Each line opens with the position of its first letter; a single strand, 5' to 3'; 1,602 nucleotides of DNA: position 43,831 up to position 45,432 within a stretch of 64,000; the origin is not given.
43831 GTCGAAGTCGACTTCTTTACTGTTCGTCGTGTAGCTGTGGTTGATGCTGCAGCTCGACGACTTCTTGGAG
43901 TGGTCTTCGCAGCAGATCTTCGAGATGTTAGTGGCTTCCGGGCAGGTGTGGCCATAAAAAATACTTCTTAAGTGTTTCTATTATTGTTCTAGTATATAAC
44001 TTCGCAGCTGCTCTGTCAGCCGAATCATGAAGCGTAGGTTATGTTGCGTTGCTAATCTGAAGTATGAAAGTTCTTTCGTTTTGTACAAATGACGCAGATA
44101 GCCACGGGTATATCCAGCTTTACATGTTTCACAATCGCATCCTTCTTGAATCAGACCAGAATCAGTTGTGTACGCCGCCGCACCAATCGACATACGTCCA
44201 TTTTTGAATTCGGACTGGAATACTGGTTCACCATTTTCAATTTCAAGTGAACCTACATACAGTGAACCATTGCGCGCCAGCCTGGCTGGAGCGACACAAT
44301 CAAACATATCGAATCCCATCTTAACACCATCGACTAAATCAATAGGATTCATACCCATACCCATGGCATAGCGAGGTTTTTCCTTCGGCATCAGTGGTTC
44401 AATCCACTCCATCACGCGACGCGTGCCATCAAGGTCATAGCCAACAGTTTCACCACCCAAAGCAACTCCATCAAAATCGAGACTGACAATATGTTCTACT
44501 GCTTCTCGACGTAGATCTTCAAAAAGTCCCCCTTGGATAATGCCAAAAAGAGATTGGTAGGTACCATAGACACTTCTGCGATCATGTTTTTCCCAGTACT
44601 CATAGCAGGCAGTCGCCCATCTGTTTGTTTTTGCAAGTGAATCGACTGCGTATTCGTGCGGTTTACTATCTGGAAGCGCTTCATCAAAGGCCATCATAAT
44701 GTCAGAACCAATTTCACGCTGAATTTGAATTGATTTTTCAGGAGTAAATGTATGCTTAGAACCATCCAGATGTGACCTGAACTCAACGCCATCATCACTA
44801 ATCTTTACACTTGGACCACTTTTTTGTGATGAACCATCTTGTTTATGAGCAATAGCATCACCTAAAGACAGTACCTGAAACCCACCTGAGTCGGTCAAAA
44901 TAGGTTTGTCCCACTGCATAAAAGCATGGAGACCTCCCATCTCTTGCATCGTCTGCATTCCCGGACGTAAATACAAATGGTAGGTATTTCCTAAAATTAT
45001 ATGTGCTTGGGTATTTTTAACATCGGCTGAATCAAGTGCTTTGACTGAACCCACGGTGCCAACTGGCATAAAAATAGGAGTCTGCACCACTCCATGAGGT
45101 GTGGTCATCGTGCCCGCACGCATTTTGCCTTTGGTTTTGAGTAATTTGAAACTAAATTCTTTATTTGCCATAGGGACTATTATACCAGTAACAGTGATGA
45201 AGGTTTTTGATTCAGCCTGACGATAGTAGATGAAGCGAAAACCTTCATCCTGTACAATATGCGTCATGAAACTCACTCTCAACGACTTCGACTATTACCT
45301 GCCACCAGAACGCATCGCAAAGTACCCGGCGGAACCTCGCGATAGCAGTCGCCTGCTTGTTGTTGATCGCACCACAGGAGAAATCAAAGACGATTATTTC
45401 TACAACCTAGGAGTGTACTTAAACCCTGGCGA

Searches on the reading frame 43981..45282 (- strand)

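Call 38: search_protein_families(library=ncbifam, max_evalue=0.00001, proteins=[window:43981-45282:-])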
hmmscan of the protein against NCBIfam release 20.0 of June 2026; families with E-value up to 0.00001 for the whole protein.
window:43981-45282:- (433 aa): 3 families
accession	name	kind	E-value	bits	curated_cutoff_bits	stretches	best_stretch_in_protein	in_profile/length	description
TIGR00430.1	Q_tRNA_tgt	equivalog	3.5e-133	444.1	306.75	1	45-432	1-349/368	tRNA guanosine(34) transglycosylase Tgt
TIGR00449.1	tgt_general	superfamily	1.4e-127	425.6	47.6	1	45-432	1-348/367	tRNA-guanine transglycosylase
TIGR00432.2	arcsn_tRNA_tgt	equivalog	3.1e-33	114.9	350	2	50-142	6-98/441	tRNA guanosine(15) transglycosylase TgtA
